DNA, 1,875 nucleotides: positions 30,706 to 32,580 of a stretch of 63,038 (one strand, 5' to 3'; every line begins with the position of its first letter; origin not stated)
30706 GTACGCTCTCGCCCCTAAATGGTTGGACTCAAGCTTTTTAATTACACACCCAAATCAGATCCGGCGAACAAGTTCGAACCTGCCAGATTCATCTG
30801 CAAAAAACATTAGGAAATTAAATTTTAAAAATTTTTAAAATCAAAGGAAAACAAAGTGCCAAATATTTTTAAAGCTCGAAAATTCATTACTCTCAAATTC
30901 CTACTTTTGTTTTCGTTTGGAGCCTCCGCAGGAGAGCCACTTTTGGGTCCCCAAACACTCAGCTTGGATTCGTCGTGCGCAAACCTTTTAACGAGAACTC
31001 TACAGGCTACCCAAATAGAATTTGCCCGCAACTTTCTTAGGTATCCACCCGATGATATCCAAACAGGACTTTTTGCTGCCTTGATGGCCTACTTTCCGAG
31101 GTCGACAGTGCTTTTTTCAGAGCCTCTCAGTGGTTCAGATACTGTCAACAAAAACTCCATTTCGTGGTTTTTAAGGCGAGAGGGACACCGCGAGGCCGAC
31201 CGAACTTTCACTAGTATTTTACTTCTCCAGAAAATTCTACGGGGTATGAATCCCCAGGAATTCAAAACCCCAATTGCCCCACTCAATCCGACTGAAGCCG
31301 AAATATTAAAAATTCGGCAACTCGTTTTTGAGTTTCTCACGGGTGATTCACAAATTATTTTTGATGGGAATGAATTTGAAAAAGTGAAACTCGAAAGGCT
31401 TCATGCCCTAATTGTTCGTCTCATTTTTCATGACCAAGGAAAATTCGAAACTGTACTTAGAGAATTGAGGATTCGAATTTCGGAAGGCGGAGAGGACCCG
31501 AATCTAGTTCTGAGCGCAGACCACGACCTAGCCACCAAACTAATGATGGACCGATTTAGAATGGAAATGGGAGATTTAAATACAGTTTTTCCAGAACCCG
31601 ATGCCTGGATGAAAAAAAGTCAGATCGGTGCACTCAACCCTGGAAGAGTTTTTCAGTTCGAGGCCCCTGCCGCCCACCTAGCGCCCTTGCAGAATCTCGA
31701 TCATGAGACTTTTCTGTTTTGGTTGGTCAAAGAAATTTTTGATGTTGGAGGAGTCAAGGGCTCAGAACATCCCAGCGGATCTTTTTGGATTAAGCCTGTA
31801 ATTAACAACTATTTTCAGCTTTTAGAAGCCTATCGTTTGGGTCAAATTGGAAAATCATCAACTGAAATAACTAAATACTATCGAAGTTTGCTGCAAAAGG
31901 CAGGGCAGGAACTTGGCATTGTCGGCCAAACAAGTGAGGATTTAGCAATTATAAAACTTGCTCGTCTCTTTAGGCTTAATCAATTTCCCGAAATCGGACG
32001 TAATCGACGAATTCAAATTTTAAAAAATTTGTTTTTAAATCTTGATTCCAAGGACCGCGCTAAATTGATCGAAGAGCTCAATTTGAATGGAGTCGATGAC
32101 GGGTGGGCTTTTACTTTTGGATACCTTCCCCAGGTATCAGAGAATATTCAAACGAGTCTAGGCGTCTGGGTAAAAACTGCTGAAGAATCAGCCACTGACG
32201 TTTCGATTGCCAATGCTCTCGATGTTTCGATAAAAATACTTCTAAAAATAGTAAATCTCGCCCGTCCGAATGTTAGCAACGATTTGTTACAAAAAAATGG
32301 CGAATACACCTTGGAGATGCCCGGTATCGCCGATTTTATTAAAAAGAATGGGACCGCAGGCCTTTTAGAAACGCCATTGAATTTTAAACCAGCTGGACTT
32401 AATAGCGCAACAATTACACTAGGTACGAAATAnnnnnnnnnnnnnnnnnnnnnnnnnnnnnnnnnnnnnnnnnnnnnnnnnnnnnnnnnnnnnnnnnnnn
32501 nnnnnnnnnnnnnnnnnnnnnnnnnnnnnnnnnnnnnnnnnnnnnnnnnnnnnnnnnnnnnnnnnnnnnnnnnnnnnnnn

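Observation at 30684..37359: Three-gene locus of large signal-peptide proteins with no well-characterised family: best candidate for an undescribed system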

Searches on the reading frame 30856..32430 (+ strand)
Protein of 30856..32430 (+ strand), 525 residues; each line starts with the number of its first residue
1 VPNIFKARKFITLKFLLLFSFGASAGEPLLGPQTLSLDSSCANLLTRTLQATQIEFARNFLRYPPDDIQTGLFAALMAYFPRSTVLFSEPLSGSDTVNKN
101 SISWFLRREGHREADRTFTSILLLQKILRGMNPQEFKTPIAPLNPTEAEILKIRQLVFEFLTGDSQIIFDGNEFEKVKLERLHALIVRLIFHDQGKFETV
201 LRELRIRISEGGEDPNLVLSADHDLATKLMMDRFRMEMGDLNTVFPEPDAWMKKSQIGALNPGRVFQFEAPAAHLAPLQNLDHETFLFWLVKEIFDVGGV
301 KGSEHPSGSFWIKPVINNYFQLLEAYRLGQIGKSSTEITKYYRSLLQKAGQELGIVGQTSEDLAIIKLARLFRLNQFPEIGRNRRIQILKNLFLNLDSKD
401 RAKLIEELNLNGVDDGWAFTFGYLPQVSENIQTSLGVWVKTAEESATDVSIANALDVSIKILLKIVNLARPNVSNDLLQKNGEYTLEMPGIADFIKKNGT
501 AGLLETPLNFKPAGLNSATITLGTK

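Call 3: search_protein_families(library=pfam, proteins=[window:30856-32430:+], max_evalue=1)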
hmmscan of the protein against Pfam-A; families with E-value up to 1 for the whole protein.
window:30856-32430:+ (525 aa): 1 family
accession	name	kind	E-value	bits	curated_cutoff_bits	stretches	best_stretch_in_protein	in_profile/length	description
PF20717.2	DUF6829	-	3.6e-16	59.3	27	1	96-431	29-344/408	Family of unknown function (DUF6829)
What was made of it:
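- Closest known: Pfam DUF6829. Same: P1 and P2 score well above the DUF6829 cutoff (call 3).
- Closest known: Inosine-uridine-preferring nucleoside hydrolases. Same: The Pfam score is above the cutoff (call 3).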

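Call 4: search_protein_families(library=ncbifam, proteins=[window:30856-32430:+], max_evalue=1)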
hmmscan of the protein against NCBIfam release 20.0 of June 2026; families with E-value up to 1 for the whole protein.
window:30856-32430:+ (525 aa): 0 families
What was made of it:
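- Tried and rejected: NCBIfam gave no meaningful hit (call 4).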

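Call 45: search_protein_families(library=padloc, proteins=[window:30856-32430:+], max_evalue=0.1)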
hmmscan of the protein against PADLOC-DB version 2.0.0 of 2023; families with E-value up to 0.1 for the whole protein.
window:30856-32430:+ (525 aa): 0 families
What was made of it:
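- On Known anti-phage defence systems (PADLOC): No hits for P1, P2 or P3 (call 45).
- There are no PADLOC hits (call 45).
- Tried and rejected: PADLOC gave none (call 45).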

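Call 90: find_homologous_proteins(query=window:30856-32430:+, max_evalue=1e-20)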
Query window:30856-32430:+ (525 aa): 10 proteins with E <= 1e-20 among 8000 candidates.
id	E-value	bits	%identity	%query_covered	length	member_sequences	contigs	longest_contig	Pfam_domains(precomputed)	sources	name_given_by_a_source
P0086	0.0e+0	1172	100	100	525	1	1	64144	PF20717.3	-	-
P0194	2.1e-167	576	54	97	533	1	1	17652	PF20717.3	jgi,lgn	-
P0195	2.3e-163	563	53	99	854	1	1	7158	PF20717.3,PF06626.18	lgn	-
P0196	3.9e-161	555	52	98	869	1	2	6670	PF20717.3,PF06626.18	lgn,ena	-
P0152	1.3e-159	550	51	98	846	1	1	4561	PF20717.3,PF06626.18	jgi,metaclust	metaclust:\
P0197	1.7e-156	540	52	93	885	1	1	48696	PF20717.3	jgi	jgi:hypothetical protein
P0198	1.9e-127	444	44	95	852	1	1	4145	PF20717.3,PF06626.18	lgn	-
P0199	5.2e-120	420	43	98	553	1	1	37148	PF20717.3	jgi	jgi:hypothetical protein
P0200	8.0e-116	406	45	91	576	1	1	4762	PF20717.3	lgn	-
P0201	3.5e-115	404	43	97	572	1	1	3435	PF20717.3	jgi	jgi:hypothetical protein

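Call 91: find_encoding_contigs(protein=P0194, flank=9000, max_places=2)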
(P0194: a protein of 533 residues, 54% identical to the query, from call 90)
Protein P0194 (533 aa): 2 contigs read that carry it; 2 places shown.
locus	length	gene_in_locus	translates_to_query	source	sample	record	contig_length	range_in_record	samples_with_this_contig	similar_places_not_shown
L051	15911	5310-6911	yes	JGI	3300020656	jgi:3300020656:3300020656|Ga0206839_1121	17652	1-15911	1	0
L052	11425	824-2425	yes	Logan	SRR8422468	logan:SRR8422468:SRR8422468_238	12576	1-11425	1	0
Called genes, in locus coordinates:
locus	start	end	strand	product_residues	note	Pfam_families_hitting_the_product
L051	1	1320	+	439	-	?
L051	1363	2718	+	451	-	PF00665:rve, PF13683:rve_3 (faint)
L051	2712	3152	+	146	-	-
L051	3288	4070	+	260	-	-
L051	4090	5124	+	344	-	PF00293:NUDIX (weak)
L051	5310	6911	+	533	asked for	PF20717:DUF6829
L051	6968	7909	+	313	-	-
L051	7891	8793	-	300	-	-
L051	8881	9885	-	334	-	-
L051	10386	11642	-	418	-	-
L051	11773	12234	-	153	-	-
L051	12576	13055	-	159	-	PF22547:2H-SAK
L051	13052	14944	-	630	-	PF02518:HATPase_c, PF14501:HATPase_c_5 (weak)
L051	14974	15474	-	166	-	-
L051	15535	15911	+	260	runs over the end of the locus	PF03432:Relaxase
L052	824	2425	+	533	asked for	PF20717:DUF6829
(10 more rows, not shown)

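Call 92: find_encoding_contigs(protein=P0197, flank=9000, max_places=2)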
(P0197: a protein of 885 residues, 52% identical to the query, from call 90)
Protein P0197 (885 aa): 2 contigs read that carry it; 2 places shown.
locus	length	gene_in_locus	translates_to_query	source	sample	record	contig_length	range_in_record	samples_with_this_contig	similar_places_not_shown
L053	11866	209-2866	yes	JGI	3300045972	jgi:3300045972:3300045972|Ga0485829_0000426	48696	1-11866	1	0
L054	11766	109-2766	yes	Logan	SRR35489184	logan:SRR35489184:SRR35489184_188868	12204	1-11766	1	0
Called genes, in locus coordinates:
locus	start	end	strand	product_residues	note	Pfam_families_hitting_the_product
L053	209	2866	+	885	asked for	PF20717:DUF6829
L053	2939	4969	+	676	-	-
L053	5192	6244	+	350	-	-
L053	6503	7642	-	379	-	PF13677:MotB_plug, PF00170:bZIP_1 (faint)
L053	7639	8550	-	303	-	PF01618:MotA_ExbB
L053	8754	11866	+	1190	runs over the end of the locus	PF00082:Peptidase_S8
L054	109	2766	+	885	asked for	PF20717:DUF6829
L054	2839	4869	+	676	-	-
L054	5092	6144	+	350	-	-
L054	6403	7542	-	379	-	PF13677:MotB_plug, PF00170:bZIP_1 (faint)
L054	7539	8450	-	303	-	PF01618:MotA_ExbB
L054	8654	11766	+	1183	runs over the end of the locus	?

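Call 94: search_protein_families(library=pfam, proteins=[L051:6968-7906:+, L051:4090-5121:+, L051:3288-4067:+, L051:7894-8793:-, L051:8884-9885:-, L053:2939-4966:+, L053:5192-6241:+, L051:10389-11642:-], max_evalue=0.1)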
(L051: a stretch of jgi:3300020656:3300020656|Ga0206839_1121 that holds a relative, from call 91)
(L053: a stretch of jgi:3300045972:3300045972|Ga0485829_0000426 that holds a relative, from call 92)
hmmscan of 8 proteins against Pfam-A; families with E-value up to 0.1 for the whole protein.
L051:6968-7906:+ (313 aa): 1 family
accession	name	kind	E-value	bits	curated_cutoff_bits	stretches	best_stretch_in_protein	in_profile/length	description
PF15469.12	Sec5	-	0.031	12.9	22.7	1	90-134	632-676/837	Exocyst complex component Sec5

L051:4090-5121:+ (344 aa): 1 family
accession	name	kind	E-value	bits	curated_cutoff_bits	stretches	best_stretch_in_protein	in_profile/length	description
PF00293.34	NUDIX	-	3.3e-06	27.6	21.1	1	169-246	31-116/134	NUDIX domain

L051:3288-4067:+ (260 aa): 0 families

L051:7894-8793:- (300 aa): 0 families

L051:8884-9885:- (334 aa): 0 families

L053:2939-4966:+ (676 aa): 0 families

L053:5192-6241:+ (350 aa): 2 families
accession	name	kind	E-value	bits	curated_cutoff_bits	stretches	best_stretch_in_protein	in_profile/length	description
PF03096.20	Ndr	-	0.02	14.1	23.3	1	161-236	80-159/283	Ndr family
PF09243.16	Rsm22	-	0.033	14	23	1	169-257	26-116/275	Mitochondrial small ribosomal subunit Rsm22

L051:10389-11642:- (418 aa): 0 families
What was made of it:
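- A secreted NUDIX protein lies directly upstream of a P1-type gene (calls 91, 94).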
